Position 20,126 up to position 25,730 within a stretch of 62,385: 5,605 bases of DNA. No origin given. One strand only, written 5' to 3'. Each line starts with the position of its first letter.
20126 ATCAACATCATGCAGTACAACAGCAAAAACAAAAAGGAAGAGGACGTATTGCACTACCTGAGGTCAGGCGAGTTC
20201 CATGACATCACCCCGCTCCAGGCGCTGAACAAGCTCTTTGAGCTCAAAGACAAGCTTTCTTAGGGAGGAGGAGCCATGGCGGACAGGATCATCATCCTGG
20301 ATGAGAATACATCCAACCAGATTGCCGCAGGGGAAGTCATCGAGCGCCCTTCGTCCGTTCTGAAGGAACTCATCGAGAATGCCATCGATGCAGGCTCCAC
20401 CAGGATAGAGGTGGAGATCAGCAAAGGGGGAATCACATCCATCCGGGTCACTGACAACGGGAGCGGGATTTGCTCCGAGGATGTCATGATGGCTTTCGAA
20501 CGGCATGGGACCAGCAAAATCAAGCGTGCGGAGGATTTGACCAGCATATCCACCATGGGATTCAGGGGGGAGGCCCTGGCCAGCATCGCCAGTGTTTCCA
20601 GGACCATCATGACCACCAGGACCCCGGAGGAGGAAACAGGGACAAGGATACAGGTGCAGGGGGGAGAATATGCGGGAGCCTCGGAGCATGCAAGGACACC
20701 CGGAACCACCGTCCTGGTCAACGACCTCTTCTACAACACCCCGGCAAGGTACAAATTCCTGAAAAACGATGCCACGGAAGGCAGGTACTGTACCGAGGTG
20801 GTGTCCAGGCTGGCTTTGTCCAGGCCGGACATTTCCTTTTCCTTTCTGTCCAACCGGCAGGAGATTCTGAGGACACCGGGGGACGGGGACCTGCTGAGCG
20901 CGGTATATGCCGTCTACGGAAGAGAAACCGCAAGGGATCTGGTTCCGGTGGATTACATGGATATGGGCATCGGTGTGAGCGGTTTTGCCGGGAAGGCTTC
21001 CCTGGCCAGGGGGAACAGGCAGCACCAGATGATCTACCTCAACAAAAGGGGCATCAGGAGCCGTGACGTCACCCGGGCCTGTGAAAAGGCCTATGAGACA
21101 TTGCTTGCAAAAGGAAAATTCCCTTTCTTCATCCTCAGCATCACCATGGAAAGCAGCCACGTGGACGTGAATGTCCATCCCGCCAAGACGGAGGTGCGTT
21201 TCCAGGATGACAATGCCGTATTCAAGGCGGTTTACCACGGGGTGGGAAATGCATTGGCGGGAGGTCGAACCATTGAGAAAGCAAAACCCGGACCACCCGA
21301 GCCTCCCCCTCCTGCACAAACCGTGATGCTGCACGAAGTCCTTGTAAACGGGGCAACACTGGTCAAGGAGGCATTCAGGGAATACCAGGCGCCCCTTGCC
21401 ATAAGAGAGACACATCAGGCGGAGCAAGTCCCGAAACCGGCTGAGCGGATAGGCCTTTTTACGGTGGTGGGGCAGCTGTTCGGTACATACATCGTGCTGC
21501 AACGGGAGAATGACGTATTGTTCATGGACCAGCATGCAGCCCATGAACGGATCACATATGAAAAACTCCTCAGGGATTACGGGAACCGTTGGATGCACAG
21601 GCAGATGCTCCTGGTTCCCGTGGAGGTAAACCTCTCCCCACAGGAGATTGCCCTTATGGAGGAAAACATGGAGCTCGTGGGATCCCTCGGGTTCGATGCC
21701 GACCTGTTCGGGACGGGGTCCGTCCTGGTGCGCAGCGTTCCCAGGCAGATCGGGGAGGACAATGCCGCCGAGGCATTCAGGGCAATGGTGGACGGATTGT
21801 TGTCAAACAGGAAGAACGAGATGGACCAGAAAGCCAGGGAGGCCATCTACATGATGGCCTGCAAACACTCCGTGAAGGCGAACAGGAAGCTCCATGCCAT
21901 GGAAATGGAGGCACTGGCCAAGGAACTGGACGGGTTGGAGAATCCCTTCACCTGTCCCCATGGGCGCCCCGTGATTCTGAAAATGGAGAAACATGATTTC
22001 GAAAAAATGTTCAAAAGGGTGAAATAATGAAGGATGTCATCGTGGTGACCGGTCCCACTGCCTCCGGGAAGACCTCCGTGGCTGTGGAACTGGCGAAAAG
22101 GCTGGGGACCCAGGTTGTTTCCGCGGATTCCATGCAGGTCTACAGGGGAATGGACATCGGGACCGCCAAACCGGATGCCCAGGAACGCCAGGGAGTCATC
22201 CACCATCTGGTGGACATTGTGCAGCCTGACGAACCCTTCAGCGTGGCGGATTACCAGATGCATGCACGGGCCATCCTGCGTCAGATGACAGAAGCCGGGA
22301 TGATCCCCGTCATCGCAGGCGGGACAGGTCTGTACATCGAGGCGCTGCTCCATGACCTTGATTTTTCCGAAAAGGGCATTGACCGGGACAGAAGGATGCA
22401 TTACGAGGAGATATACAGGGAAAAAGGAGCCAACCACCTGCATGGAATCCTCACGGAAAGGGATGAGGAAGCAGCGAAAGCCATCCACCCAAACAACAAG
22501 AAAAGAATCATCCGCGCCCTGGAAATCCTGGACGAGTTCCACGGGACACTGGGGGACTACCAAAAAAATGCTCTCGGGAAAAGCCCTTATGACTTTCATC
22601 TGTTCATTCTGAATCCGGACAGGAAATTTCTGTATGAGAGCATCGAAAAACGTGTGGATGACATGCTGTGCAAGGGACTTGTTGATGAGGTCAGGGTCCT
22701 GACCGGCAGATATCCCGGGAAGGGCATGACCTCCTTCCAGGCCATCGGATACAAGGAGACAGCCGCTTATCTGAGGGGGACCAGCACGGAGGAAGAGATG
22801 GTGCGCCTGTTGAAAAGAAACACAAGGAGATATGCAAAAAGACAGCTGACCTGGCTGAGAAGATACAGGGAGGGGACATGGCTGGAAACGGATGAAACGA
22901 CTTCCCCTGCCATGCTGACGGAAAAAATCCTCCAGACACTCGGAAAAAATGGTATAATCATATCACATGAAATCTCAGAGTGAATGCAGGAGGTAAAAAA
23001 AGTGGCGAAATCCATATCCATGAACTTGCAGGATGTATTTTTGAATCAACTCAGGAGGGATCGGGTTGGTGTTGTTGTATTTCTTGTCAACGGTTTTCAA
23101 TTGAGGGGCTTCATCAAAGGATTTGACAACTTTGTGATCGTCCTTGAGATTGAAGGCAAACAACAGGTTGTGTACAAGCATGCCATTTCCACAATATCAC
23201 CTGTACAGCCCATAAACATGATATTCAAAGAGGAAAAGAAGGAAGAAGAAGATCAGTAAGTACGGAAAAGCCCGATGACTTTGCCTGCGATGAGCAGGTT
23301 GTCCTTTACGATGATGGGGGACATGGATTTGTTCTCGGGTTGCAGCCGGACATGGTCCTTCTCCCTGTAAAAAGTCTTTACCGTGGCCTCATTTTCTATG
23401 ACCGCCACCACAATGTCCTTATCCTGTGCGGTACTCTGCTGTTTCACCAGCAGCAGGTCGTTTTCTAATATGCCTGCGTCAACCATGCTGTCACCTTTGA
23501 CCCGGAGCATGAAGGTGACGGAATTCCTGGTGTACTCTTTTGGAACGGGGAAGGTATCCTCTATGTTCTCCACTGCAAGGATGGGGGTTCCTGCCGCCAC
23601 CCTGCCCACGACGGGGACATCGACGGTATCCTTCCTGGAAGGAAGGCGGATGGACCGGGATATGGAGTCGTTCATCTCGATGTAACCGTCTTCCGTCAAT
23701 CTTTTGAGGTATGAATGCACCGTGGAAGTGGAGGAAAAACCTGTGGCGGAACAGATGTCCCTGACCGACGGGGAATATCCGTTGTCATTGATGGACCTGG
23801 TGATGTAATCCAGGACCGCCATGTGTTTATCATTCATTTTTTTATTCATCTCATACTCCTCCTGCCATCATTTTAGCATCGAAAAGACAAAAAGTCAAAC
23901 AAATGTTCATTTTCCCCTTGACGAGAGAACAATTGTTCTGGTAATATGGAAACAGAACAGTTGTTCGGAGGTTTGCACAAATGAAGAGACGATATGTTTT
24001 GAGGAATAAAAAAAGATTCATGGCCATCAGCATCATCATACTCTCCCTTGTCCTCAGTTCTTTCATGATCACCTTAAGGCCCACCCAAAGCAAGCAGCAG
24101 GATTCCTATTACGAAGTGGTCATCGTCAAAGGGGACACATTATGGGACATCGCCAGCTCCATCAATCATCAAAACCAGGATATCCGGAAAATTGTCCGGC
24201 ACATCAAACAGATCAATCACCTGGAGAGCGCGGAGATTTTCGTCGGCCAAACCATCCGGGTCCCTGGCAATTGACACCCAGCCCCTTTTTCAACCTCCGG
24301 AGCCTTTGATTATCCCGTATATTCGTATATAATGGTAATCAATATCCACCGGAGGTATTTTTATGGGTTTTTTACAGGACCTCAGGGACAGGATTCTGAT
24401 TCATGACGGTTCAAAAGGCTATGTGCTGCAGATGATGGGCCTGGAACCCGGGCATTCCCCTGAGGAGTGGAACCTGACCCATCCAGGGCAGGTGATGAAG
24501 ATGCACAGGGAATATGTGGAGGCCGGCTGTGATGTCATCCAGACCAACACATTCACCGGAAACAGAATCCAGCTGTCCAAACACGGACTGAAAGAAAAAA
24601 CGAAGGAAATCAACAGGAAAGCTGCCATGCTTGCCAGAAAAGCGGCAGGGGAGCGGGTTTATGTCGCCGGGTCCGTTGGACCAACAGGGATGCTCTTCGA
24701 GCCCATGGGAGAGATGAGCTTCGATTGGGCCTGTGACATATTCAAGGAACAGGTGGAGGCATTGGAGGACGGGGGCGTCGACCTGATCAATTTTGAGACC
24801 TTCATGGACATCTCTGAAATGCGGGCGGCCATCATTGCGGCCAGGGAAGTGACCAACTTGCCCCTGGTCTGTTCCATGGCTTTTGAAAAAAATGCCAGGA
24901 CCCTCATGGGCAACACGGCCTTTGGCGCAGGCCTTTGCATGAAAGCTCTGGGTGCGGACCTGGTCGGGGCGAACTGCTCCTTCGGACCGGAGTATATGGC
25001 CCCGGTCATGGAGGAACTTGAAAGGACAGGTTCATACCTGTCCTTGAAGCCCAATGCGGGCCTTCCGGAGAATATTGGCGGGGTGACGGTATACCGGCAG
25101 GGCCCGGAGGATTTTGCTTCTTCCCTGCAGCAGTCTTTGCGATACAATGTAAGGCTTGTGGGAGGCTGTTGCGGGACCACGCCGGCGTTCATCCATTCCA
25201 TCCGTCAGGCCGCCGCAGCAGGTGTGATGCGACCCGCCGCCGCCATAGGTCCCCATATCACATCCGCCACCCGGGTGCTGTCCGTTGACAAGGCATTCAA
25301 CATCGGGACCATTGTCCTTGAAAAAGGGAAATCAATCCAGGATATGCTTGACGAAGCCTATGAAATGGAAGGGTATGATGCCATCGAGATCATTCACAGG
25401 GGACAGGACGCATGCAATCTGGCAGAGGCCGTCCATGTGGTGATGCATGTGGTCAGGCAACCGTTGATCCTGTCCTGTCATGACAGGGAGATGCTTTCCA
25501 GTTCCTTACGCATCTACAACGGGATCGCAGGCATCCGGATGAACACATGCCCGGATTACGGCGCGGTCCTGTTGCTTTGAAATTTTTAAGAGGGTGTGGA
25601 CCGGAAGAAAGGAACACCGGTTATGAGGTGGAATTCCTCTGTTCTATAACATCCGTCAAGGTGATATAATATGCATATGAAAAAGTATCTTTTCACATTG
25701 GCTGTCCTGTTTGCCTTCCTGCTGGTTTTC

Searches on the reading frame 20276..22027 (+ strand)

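Call 38: search_protein_families(library=pfam, proteins=[window:20276-22027:+])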
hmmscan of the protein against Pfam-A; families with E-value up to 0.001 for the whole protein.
window:20276-22027:+ (583 aa): 4 families
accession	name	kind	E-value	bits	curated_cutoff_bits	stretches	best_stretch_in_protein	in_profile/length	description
PF08676.16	MutL_C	-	3.5e-41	140.7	25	1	398-539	1-142/142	MutL C terminal dimerisation domain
PF01119.25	DNA_mis_repair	-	1.3e-35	122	26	1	211-327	2-118/119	DNA mismatch repair protein, C-terminal domain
PF13589.12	HATPase_c_3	-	7.3e-13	49.2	25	1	26-125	4-103/137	Histidine kinase-, DNA gyrase B-, and HSP90-like ATPase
PF02518.31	HATPase_c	-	2.1e-09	38.2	26.4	1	23-126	4-104/111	Histidine kinase-, DNA gyrase B-, and HSP90-like ATPase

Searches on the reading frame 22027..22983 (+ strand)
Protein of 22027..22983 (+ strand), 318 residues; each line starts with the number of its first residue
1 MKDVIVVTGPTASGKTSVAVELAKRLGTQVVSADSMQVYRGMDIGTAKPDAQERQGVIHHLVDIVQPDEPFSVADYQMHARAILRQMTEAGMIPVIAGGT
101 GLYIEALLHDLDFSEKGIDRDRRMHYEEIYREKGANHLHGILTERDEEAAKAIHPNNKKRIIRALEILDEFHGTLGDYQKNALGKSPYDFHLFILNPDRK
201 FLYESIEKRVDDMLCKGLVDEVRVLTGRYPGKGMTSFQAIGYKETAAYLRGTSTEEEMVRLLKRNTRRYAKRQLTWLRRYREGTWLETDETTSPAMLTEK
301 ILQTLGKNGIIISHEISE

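Call 39: search_protein_families(library=pfam, proteins=[window:22027-22983:+])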
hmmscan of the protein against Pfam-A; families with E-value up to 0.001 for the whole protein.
window:22027-22983:+ (318 aa): 6 families
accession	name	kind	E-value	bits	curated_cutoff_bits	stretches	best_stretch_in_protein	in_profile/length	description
PF01715.23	IPPT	-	7.7e-83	278.3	23.6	1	37-279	1-242/243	IPP transferase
PF01745.22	IPT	-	4e-09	36.7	20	1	4-57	3-56/233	Isopentenyl transferase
PF13671.12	AAA_33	-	9.9e-06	26.3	27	1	4-41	1-36/143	AAA domain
PF13238.12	AAA_18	-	5.1e-05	24.2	29.4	1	5-58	1-56/128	AAA domain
PF02224.24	Cytidylate_kin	-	0.00018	21.8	26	1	5-42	1-36/211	Cytidylate kinase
PF13521.12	AAA_28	-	0.00099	19.8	27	0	5-33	2-29/164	AAA domain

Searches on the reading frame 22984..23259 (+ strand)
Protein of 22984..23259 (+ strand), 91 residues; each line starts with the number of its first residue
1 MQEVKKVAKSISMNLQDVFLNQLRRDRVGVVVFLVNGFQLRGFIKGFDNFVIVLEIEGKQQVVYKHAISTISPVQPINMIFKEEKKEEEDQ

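Call 39: search_protein_families(library=pfam, proteins=[window:22984-23259:+])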
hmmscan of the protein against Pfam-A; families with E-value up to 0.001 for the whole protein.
window:22984-23259:+ (91 aa): 1 family
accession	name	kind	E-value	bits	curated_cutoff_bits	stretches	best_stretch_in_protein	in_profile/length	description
PF17209.9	Hfq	-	2.9e-32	110.5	27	1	15-77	1-63/64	Hfq protein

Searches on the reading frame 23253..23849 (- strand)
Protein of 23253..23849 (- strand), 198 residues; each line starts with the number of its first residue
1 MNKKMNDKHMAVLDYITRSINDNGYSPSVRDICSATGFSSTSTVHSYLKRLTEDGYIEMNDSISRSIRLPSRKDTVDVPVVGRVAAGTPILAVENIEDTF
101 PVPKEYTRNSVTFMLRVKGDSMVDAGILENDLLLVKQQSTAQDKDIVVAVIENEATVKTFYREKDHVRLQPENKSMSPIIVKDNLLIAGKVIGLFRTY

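Call 39: search_protein_families(library=pfam, proteins=[window:23253-23849:-])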
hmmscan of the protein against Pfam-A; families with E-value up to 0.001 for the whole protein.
window:23253-23849:- (198 aa): 5 families
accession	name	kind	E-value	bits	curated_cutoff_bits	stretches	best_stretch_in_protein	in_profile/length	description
PF00717.28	Peptidase_S24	-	1.8e-34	118.4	23.3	1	79-192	1-116/116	Peptidase S24-like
PF01726.22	LexA_DNA_bind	-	1.5e-15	57.2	23.7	1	5-65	4-64/65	LexA DNA binding domain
PF13730.12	HTH_36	-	5.4e-05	23.4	25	1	5-57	3-55/55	Helix-turn-helix domain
PF12802.13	MarR_2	-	5.9e-05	23.6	27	1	5-58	3-51/61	MarR family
PF13412.12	HTH_24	-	9.8e-05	22.3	21.9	1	27-58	18-48/48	Winged helix-turn-helix DNA-binding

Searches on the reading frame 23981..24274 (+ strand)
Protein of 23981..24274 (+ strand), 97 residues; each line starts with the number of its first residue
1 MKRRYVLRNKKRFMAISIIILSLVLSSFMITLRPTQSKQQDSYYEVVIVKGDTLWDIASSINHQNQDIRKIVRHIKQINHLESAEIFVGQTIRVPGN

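Call 39: search_protein_families(library=pfam, proteins=[window:23981-24274:+])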
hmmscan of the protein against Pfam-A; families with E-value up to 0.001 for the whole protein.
window:23981-24274:+ (97 aa): 1 family
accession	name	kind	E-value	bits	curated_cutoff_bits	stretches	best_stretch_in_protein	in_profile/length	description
PF01476.26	LysM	-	2.8e-09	37.2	20.9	1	47-95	2-43/43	LysM domain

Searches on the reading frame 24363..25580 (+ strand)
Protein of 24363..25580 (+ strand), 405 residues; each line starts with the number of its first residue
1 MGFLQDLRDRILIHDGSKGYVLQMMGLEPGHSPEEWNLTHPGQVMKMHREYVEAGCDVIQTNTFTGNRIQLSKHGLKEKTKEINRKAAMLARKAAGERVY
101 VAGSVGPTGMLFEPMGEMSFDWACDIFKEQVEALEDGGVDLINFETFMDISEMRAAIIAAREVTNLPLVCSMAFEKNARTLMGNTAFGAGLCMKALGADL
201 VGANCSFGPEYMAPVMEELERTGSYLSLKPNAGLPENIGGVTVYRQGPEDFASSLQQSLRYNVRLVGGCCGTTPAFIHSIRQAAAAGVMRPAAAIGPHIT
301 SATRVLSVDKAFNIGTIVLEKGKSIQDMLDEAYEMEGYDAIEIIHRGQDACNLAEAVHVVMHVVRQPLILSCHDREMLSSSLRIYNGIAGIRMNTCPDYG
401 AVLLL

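Call 39: search_protein_families(library=pfam, proteins=[window:24363-25580:+])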
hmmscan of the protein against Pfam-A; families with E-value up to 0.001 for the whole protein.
window:24363-25580:+ (405 aa): 1 family
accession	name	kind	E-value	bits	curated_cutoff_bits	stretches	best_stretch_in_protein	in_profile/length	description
PF02574.22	S-methyl_trans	-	4e-69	234.1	22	1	12-283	1-282/283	Homocysteine S-methyltransferase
